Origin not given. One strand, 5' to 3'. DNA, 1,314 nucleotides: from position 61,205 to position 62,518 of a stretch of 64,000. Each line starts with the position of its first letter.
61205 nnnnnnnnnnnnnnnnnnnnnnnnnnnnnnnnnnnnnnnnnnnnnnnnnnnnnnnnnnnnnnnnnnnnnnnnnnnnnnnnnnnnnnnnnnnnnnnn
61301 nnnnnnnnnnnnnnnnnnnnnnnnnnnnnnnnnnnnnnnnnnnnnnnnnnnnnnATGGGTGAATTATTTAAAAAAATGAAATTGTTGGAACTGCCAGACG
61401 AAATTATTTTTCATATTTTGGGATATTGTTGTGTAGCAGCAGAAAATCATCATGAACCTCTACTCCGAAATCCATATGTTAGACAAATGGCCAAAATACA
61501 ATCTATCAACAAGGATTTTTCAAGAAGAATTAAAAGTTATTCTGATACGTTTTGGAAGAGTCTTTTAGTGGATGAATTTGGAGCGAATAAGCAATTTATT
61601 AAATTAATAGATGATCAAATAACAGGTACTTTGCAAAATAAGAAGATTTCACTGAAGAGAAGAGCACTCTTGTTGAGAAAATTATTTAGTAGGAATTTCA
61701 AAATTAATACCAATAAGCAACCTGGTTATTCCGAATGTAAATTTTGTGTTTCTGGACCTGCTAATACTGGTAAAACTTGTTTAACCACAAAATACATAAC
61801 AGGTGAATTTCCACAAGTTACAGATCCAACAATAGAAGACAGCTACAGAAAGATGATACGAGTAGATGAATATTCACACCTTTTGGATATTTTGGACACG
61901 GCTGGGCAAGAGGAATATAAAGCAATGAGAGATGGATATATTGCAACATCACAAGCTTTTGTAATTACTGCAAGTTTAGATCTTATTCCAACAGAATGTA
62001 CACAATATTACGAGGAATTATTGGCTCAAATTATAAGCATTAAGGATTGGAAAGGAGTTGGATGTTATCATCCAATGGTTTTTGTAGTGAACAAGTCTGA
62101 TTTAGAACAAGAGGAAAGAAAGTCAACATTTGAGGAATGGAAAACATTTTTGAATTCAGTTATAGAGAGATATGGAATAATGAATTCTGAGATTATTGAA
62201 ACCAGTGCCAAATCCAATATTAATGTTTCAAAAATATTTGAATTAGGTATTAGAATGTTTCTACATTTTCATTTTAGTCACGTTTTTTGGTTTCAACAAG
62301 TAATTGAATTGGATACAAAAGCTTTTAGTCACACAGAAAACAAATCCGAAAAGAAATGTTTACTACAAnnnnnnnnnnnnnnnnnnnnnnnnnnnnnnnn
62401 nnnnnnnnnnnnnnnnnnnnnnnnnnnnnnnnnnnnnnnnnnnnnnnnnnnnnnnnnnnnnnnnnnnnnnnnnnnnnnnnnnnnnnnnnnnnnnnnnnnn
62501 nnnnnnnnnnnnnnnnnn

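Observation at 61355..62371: Second, intronless copy of the F-box-Ras-CaaX architecture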

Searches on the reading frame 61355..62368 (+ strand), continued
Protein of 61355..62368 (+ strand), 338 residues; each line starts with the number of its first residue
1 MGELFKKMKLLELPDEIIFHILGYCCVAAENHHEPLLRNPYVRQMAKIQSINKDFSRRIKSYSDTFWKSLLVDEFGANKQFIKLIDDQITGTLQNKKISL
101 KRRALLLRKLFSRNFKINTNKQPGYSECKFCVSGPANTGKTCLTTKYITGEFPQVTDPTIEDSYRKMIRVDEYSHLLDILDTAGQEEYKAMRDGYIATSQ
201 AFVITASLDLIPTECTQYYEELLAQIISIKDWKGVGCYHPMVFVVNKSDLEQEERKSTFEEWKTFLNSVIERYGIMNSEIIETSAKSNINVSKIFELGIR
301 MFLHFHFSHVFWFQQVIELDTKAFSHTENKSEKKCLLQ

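Call 57: fold_search(model_id=the predicted structure, library=pdb)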
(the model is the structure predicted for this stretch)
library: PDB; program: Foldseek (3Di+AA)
matches with E <= 10: 1996; with E <= 0.001: 1898
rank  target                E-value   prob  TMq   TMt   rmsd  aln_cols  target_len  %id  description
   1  6mbq                  9.9e-17  1.00  0.45  0.88   2.3       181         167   39  Crystal structure of Mg-free wild-type KRAS (2-166) bound to GMPPNP in the state 1 conformation (released 2019-07-31)
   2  6kyk_D                2.4e-16  1.00  0.47  0.91   2.1       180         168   36  Crystal structure of Shank3 NTD-ANK mutant in complex with Rap1 (released 2019-12-04)
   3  9gbj                  2.6e-16  1.00  0.45  0.86   2.5       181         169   39  KRAS G12D in complex with covalent inhibitor (released 2025-04-30)
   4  6zio_A                3.8e-16  1.00  0.45  0.86   2.7       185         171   38  CRYSTAL STRUCTURE OF NRAS (C118S) IN COMPLEX WITH GDP (released 2020-08-19)
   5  6kyk_C                9.4e-16  1.00  0.47  0.90   2.2       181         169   36  Crystal structure of Shank3 NTD-ANK mutant in complex with Rap1 (released 2019-12-04)
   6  8g9q_A                1.2e-15  1.00  0.45  0.87   2.3       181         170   39  Tricomplex of Compound-1, KRAS G12C, and CypA (released 2023-08-16)
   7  4pzy_A                1.2e-15  1.00  0.45  0.86   2.3       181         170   39  Second-site screening of K-Ras in the presence of covalently attached first-site ligands (released 2014-09-10)
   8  6t5u_B                1.5e-15  1.00  0.45  0.87   2.4       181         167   39  KRasG12C ligand complex (released 2020-02-19)
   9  4lpk_B                1.6e-15  1.00  0.44  0.85   2.8       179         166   38  Crystal Structure of K-Ras WT, GDP-bound (released 2013-11-27)
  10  3gft_A                1.9e-15  1.00  0.44  0.86   2.4       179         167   38  Human K-Ras (Q61H) in complex with a GTP analogue (released 2009-03-10)
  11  8onv                  2.4e-15  1.00  0.44  0.85   2.5       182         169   39  KRAS-G13D in complex with BI-2493 (released 2023-06-07)
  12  5tar_A                2.4e-15  1.00  0.43  0.75   6.7       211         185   35  Crystal structure of farnesylated and methylated kras4b in complex with PDE-delta (crystal form II - with ordered hype (released 2016-11-02)
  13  7rp4_A                2.6e-15  1.00  0.45  0.86   2.3       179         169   39  Crystal structure of KRAS G12C in complex with GNE-1952 (released 2022-03-16)
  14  9pzf_A                2.7e-15  1.00  0.44  0.85   2.4       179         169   39  Structure of KRAS G12C bound to Compound 4 (released 2026-03-11)
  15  7tvf_B                2.7e-15  1.00  0.45  0.84   2.6       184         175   35  Crystal structure of the SHOC2-MRAS-PP1CA (SMP) complex to a resolution of 2.17 Angstrom (released 2022-05-04)
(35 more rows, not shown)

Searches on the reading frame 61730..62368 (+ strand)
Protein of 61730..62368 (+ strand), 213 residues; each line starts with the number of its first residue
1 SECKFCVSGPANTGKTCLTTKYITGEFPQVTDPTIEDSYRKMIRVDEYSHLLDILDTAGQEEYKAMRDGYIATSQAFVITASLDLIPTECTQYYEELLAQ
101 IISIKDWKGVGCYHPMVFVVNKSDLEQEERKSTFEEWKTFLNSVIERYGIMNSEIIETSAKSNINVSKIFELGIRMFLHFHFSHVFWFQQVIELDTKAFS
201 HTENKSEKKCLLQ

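Call 49: search_solved_structures(query=window:61730-62368:+, max_evalue=1e-10, show_alignments=1)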
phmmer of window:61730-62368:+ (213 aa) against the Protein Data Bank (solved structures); distinct sequences matched with E-value up to 1e-10: 370 (the best 60 are shown).
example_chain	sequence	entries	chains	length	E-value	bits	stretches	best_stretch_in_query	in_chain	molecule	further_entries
7c7j_A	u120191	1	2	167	6.1e-26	94.8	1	2-172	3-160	Ras-related protein Rap-1b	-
4kvg_A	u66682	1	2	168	8.8e-26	94.3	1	2-172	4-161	Ras-related protein Rap-1A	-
5wdr_A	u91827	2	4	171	1.3e-25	93.7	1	2-174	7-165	Ras protein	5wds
3x1z_A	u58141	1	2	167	1.3e-25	93.7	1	2-172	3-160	Ras-related protein Rap-1b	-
3x1y_A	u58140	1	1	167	1.3e-25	93.7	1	2-172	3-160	Ras-related protein Rap-1b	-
3x1w_A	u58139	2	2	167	1.3e-25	93.7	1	2-172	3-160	Ras-related protein Rap-1b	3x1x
3brw_D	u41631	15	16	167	1.6e-25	93.4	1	2-172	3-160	Ras-related protein Rap-1b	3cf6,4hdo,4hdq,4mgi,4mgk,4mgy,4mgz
6ba6_B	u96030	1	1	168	1.6e-25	93.4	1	2-172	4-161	Ras-related protein Rap-1b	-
6axf_B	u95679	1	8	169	1.7e-25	93.4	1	2-172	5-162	Ras-related protein Rap-1b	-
4dxa_A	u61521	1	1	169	1.7e-25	93.4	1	2-172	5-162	Ras-related protein Rap-1b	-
6kyk_C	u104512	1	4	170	1.7e-25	93.4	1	2-172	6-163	Ras-related protein Rap-1b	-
1c1y_A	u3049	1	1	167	2.2e-25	93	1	2-172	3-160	RAS-RELATED PROTEIN RAP-1A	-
4m8n_E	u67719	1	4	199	2.8e-25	92.6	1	2-173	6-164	Ras-related protein Rap-1b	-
9hmr_A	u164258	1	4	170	3e-25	92.6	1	2-172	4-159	Isoform 2B of GTPase KRas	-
7c7i_A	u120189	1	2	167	3e-25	92.5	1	2-172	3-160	Ras-related protein Rap-1b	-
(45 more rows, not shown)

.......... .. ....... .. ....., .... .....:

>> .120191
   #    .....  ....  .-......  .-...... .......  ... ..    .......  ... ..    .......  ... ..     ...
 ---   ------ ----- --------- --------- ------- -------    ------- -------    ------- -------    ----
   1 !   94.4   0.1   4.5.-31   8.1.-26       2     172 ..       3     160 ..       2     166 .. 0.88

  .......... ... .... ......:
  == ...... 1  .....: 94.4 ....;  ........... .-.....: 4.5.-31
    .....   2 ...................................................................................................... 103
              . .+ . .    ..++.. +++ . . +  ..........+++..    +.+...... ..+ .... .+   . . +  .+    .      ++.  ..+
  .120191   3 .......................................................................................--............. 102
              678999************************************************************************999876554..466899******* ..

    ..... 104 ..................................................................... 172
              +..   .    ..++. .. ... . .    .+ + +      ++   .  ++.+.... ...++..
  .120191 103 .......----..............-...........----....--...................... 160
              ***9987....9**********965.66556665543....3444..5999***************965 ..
